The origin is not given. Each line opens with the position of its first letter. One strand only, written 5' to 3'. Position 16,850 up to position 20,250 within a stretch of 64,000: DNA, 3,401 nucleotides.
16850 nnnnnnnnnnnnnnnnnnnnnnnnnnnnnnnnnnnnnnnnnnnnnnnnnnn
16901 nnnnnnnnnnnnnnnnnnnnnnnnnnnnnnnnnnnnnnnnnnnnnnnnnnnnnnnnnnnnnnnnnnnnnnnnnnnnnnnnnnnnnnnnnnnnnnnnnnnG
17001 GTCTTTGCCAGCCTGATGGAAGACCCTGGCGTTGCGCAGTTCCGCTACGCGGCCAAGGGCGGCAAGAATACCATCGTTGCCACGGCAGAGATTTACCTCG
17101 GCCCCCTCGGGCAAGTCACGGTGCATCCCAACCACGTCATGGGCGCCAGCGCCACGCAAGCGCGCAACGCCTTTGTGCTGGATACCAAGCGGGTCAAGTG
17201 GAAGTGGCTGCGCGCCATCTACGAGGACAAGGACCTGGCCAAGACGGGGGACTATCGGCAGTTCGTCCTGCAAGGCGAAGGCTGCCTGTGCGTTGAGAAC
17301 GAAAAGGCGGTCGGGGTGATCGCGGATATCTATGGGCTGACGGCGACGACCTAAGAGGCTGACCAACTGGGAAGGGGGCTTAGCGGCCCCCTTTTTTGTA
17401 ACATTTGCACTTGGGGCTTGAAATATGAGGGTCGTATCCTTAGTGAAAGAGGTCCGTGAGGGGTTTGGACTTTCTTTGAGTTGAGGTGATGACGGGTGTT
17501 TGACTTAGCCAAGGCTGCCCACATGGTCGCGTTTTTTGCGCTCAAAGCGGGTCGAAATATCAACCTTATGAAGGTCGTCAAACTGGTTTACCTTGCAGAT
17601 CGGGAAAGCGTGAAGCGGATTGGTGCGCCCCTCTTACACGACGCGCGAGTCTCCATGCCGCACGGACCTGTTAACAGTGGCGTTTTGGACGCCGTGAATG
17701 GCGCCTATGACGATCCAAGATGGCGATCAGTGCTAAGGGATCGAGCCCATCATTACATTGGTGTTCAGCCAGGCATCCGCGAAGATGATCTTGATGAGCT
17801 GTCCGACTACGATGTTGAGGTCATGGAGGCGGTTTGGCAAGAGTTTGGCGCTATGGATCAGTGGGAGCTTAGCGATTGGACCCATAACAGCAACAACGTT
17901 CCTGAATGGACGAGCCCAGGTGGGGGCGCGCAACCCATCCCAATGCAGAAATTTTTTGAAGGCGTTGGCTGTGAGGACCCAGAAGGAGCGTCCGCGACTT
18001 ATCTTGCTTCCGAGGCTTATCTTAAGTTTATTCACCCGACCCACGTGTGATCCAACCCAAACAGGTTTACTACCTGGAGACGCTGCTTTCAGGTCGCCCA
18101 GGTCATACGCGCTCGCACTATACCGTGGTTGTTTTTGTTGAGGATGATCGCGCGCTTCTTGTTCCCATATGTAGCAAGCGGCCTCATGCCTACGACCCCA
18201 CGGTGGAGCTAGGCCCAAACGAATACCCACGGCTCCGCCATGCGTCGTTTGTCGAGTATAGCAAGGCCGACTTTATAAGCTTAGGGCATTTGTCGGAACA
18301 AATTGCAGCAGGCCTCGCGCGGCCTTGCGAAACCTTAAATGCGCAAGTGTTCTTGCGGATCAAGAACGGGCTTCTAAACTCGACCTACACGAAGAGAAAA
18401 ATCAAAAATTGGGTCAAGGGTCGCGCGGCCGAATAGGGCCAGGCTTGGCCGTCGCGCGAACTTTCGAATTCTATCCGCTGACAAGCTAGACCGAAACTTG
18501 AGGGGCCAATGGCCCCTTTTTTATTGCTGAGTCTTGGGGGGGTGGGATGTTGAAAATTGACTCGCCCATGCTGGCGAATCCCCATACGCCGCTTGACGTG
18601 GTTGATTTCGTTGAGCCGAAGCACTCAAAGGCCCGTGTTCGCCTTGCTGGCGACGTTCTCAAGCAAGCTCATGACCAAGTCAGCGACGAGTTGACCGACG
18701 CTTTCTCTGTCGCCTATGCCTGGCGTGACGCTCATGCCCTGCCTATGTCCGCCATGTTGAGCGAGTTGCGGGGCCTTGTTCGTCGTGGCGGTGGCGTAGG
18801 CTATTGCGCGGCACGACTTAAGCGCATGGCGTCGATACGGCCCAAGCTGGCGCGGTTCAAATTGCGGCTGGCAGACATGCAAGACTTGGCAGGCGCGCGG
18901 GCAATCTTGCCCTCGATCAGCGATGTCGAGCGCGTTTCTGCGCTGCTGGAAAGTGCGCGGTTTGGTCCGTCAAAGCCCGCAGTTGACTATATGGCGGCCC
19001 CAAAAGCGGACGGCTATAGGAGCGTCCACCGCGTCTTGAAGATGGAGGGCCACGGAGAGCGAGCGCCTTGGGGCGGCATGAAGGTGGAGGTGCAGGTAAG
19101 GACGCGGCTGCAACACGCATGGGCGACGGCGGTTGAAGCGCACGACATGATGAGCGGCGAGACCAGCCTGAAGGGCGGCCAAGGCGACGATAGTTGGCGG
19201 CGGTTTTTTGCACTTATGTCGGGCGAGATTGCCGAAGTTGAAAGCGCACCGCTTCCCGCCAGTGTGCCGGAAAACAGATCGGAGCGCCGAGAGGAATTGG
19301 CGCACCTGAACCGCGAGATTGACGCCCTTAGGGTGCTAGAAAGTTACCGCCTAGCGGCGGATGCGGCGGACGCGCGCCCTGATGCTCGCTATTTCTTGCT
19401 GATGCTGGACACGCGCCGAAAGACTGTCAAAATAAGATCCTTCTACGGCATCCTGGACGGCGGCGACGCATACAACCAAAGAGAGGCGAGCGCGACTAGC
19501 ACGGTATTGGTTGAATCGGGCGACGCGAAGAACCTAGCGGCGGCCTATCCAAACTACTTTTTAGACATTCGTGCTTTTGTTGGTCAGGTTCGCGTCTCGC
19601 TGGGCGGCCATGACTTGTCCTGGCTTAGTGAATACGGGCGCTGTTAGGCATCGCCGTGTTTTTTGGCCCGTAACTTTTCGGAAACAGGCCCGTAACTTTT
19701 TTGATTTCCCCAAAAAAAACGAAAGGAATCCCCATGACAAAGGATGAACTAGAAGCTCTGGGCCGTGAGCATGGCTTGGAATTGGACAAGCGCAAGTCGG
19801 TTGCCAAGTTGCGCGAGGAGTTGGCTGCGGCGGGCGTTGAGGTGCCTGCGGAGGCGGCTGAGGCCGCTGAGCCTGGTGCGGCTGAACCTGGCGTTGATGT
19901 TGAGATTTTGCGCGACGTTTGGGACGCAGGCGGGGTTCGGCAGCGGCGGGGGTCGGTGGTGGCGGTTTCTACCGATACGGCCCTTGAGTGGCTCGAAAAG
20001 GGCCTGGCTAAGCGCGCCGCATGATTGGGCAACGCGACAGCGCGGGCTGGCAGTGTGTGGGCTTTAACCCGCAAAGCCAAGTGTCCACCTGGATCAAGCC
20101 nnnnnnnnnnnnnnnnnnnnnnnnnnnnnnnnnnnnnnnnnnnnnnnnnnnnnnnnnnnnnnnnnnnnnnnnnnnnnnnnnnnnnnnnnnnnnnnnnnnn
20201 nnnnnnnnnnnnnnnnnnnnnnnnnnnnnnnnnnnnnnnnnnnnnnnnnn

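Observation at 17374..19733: Three-gene accessory islet with its own terminators inserted between the capsid and tail genes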

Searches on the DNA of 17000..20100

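Call 101: search_rna_families(source=window, start=17000, end=20100, threshold=evalue, max_evalue=1)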
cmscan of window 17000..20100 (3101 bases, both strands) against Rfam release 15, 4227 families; matches with E-value up to 1: 0.
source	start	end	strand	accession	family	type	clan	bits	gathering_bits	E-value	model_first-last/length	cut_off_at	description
